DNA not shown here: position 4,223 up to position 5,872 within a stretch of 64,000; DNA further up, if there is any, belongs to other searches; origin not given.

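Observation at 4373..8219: Tandem bacterial TMTC homologues with the full eukaryote-like motif series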

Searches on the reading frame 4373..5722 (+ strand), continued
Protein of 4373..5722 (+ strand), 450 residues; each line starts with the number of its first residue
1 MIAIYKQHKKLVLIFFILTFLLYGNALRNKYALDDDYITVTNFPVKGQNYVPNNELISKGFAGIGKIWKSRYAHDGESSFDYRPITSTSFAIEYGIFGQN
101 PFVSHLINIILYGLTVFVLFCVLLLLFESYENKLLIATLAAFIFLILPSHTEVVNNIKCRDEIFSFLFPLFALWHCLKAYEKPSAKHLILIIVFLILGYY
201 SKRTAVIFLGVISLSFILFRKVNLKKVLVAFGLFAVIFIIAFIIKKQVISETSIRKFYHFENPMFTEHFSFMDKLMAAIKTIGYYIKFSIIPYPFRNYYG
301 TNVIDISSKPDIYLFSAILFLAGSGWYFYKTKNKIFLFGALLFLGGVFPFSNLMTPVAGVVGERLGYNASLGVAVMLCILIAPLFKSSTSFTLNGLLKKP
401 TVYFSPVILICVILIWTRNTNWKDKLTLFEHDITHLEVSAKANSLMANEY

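Call 42: search_protein_families(library=ncbifam, proteins=[L002:5338-6261:-, L002:4718-5341:-, L002:8068-8307:-, L002:9489-9881:+, L002:2892-3644:-, L004:19821-20261:+, L006:12074-12403:+], max_evalue=0.01)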
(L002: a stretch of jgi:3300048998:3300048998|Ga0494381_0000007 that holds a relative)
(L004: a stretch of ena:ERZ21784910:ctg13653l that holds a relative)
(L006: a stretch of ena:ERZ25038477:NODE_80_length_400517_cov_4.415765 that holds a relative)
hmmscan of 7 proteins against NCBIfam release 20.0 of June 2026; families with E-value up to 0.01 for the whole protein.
L002:5338-6261:- (307 aa): 20 families
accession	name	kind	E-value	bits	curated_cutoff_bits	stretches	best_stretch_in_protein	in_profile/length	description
NF007986.1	PRK10714.1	equivalog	1.2e-33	116.4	529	1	4-305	5-310/316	undecaprenyl-phosphate 4-deoxy-4-formamido-L-arabinose transferase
NF047588.1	GlcsyltransPgfSStrep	equivalog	5.3e-29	101.4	500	1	7-305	3-304/308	glycosyltransferase PgfS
NF041875.1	EPS_EpsD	equivalog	9.8e-12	44.9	370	1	7-115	1-105/325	exopolysaccharide biosynthesis glycosyltransferase EpsD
NF007482.0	PRK10073.1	equivalog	1.2e-10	41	423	1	1-104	2-101/334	glycosyltransferase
NF038302.1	EPS_HpsE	equivalog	1.4e-10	40.7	300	1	6-111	2-109/307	hormogonium polysaccharide biosynthesis glycosyltransferase HpsE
TIGR03937.1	PgaC_IcaA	equivalog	6.5e-10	38.5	422.3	1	2-99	42-136/407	poly-beta-1,6-N-acetyl-D-glucosamine synthase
NF047683.1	TeichurnBiosyTuaG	equivalog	4e-09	36.5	400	1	2-101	3-99/252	teichuronic acid biosynthesis protein TuaG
TIGR03111.1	glyc2_xrt_Gpos1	hypoth_equivalog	3.9e-08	32.5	363.95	1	6-101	50-144/439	TIGR03111 family XrtG-associated glycosyltransferase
NF010496.0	PRK13915.1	equivalog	5.3e-08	32.3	262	1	3-102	29-130/307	glucosyl-3-phosphoglycerate synthase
NF058614.1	PPMAGASynPpgS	equivalog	6.7e-08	32.2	370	1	6-129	1-117/226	polyprenyl-phospho-N-acetylgalactosaminyl synthase PpgS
TIGR04283.1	glyco_like_mftF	equivalog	9.3e-08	31.9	182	1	7-66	1-52/221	TIGR04283 family arsenosugar biosynthesis glycosyltransferase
TIGR03965.1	mycofact_glyco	equivalog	6e-07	28.7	280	1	3-106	72-172/467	mycofactocin biosynthesis glycosyltransferase MftF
NF050050.1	ProtGlycPglI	equivalog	1.8e-06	27.5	500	1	6-113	3-108/306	GalNAc(5)-diNAcBac-PP-undecaprenol beta-1,3-glucosyltransferase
TIGR04242.1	nodulat_NodC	equivalog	3.8e-06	26.1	550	1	6-117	49-160/395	chitooligosaccharide synthase NodC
TIGR04182.1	glyco_TIGR04182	equivalog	6.6e-06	25.7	325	1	6-170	1-159/293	S-layer glycoprotein N-glycosyltransferase AglJ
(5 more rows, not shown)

L002:4718-5341:- (207 aa): 2 families
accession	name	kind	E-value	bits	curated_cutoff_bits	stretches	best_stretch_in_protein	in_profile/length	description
TIGR03585.1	PseH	equivalog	2.2e-13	50.6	93.1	1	11-147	4-138/156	UDP-4-amino-4,6-dideoxy-N-acetyl-beta-L-altrosamine N-acetyltransferase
NF011709.0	PRK15130.1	equivalog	0.00046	20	218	1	47-146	46-144/186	spermidine N1-acetyltransferase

L002:8068-8307:- (79 aa): 5 families
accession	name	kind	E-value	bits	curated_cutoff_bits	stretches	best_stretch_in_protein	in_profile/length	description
NF002147.0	PRK00982.1-1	equivalog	8.4e-05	22.3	84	1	5-76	6-80/83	acyl carrier protein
NF006031.0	PRK08172.1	equivalog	0.00061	20.4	76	1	8-77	14-78/82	acyl carrier protein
NF002150.0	PRK00982.1-4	subfamily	0.00063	19.9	66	1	12-77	14-79/80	acyl carrier protein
NF002148.0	PRK00982.1-2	subfamily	0.0019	18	71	1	9-77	10-78/79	acyl carrier protein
NF003757.0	PRK05350.1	equivalog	0.0085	16.2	65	1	7-79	11-82/83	acyl carrier protein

L002:9489-9881:+ (130 aa): 0 families

L002:2892-3644:- (250 aa): 2 families
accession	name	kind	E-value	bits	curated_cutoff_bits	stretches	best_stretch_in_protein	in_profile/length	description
NF052565.1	OrnLipAcylHsRhiz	equivalog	6.1e-32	110.8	450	1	18-185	41-213/259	ornithine lipid ester-linked acyl 2-hydroxylase OlsC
NF033391.2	lipid_A_LpxO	equivalog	1.5e-17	63.6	500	1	66-186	103-222/297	lipid A hydroxylase LpxO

L004:19821-20261:+ (146 aa): 0 families

L006:12074-12403:+ (109 aa): 0 families

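Call 45: search_protein_representatives(protein=window:4373-5722:+)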
Query: 450 residues. Proteins with E-value up to 0.001 (for the whole library): 18519; up to 1e-10: 5043; up to 1e-30: 1262. The best 150 are listed.
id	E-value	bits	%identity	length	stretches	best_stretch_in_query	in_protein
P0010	1.8e-195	666.7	64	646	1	1-450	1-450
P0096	8.3e-133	460.1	48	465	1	8-450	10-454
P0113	1.9e-117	409.5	47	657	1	3-450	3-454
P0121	1.1e-115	403.7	46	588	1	8-450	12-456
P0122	1.3e-110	387.0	43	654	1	4-450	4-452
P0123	1.9e-107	376.6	42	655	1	5-450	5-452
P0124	6.7e-93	328.6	37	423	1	4-419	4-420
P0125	6.5e-84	299.0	41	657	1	6-446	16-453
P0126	5.0e-81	289.5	39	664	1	8-449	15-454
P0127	3.3e-78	280.2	37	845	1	11-450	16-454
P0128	4.5e-76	273.2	38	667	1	10-448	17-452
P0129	1.2e-75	271.8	37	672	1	7-448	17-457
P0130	1.2e-73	265.2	38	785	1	5-448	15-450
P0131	2.7e-72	260.7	37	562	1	13-447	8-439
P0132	3.0e-72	260.6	39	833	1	11-450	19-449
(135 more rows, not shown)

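Call 55: search_solved_structures(query=A2, max_evalue=10, show_alignments=2)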
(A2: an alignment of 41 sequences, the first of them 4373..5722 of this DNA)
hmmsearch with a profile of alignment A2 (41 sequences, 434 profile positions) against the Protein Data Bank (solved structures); distinct sequences matched with E-value up to 10: 0.

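Call 68: predict_structure(alignment_id=A3)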
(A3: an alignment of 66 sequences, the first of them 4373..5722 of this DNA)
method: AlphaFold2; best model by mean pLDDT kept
length: 450 residues; sequences in the alignment: 66
mean_pLDDT: 93.2   pTM: 0.93
mean pLDDT of the five models: 93.2, 92.8, 92.6, 92.2, 91.5
residues with pLDDT >= 90: 375; 70-90: 65; 50-70: 10; < 50: 0
segments of 3 or more residues with pLDDT < 50: none
pLDDT, mean of each block of 10 residues (from residue 1): 93 96 98 93 92 95 96 86 96 97 98 98 96 94 97 96 98 96 94 96 95 94 82 87 90 90 92 94 96 91 88 97 98 98 96 92 95 97 76 69 88 97 97 93 94
secondary structure, 60 per line:
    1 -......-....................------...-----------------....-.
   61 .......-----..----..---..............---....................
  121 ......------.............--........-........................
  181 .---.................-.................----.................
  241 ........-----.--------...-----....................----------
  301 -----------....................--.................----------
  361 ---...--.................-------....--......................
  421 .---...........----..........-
elements in order: H2-7 H9-28 H55-58 H60-67 H84-97 H101-126 H133-145 H148-155 H157-181 H185-201 H203-219 H224-248 H271-290 H312-331 H334-350 H369-385 H393-396 H399-421 H425-435 H440-449

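Call 71: fold_search(model_id=the predicted structure, library=pdb)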
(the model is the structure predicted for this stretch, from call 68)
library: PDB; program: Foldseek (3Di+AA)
matches with E <= 10: 250; with E <= 0.001: 1
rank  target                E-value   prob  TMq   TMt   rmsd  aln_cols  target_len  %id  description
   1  8age_A                5.4e-04  1.00  0.50  0.37  11.4       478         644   14  Structure of yeast oligosaccharylransferase complex with acceptor peptide bound (released 2022-12-07)
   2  3rce_A                1.1e-03  1.00  0.43  0.31  10.1       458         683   12  Bacterial oligosaccharyltransferase PglB (released 2011-06-15)
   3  7oci_F                1.4e-03  1.00  0.46  0.34  11.7       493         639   14  Cryo-EM structure of yeast Ost6p containing oligosaccharyltransferase complex (released 2022-02-16)
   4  9i5k_A                2.2e-03  1.00  0.52  0.48  11.5       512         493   13  Structure of the Chaetomium thermophilum Pmt4 homodimer (C2 symmetry) (released 2025-12-24)
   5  6gxc_A                2.3e-03  1.00  0.41  0.30  11.7       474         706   13  Bacterial oligosaccharyltransferase PglB in complex with an inhibitory peptide and a reactive lipid-linked oligosaccha (released 2018-11-14)
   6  6ezn_F                4.5e-03  1.00  0.49  0.36  12.8       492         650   14  Cryo-EM structure of the yeast oligosaccharyltransferase (OST) complex (released 2018-01-17)
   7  5ogl_A                6.0e-03  1.00  0.41  0.29  11.3       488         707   14  Structure of bacterial oligosaccharyltransferase PglB in complex with an acceptor peptide and an lipid-linked oligosac (released 2017-10-25)
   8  8b6l_I                6.5e-03  1.00  0.43  0.30  16.7       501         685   14  Subtomogram average of the human Sec61-TRAP-OSTA-translocon (released 2022-12-07)
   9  6ftg_5                1.4e-02  1.00  0.40  0.30  16.8       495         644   11  Subtomogram average of OST-containing ribosome-translocon complexes from canine rough microsomal membranes (released 2018-03-21)
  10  9s6r_A                1.5e-02  1.00  0.39  0.44  11.9       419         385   12  Ternary cryo-EM structure of yeast ALG3 with Dol25-PP-GlcNAc2Man5, Dol25-P-Man, and Fab (released 2026-03-18)
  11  6s7t_A                1.6e-02  1.00  0.49  0.34  11.2       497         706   13  Cryo-EM structure of human oligosaccharyltransferase complex OST-B (released 2019-12-18)
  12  8imx_U                1.7e-02  1.00  0.39  0.41  14.1       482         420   10  Cryo-EM structure of GPI-T with a chimeric GPI-anchored protein (released 2023-08-16)
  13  6p25_B                4.0e-02  1.00  0.35  0.25   6.5       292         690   13  Structure of S. cerevisiae protein O-mannosyltransferase Pmt1-Pmt2 complex bound to the sugar donor and a peptide acce (released 2019-07-10)
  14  9n9j_I                5.0e-02  1.00  0.48  0.33  10.6       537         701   12  Structure of a GRP94 folding intermediate engaged with a CCDC134- and FKBP11-bound secretory translocon (released 2025-11-19)
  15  9e61_A                5.9e-02  1.00  0.32  0.22   7.0       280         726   15  Cryo-EM structure of Saccharomyces cerevisiae Pmt4 apo form (released 2025-10-15)
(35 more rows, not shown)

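Call 72: search_protein_families(library=pfam, alignment_id=A3, max_evalue=0.01)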
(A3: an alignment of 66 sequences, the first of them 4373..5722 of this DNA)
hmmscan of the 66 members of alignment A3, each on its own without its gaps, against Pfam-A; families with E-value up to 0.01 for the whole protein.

A. member 1, window:4373-5722:+ (450 aa): 1 family
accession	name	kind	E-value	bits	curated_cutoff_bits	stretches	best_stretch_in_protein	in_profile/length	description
PF13231.12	PMT_2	-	4.8e-07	30.5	26.1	1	94-240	14-155/160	Dolichyl-phosphate-mannose-protein mannosyltransferase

B. families by the number of members that match (of 66 scanned): 46 families (the first 25 are shown)
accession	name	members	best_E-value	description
PF00515.34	TPR_1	63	9.9e-24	Tetratricopeptide repeat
PF07719.23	TPR_2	62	1.2e-24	Tetratricopeptide repeat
PF13181.12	TPR_8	61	3.8e-23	Tetratricopeptide repeat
PF13424.12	TPR_12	60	1.1e-22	Tetratricopeptide repeat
PF14559.12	TPR_19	58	1.5e-20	Tetratricopeptide repeat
PF13431.12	TPR_17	57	3.4e-25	Tetratricopeptide repeat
PF13428.12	TPR_14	54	1.2e-13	Tetratricopeptide repeat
PF13414.12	TPR_11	53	2e-20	TPR repeat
PF13432.12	TPR_16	44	5.7e-13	Tetratricopeptide repeat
PF13231.12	PMT_2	35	3.2e-11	Dolichyl-phosphate-mannose-protein mannosyltransferase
PF13174.12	TPR_6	32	1.9e-09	Tetratricopeptide repeat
PF13176.12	TPR_7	31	1.6e-11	Tetratricopeptide repeat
PF23914.1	TPR_CcmH_CycH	25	1.3e-09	Cytochrome c-type biogenesis protein H TPR domain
PF13374.12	TPR_10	24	3.9e-09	Tetratricopeptide repeat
PF08409.16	TMTC_DUF1736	21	9.9e-08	Protein O-mannosyl-transferase TMTC, DUF1736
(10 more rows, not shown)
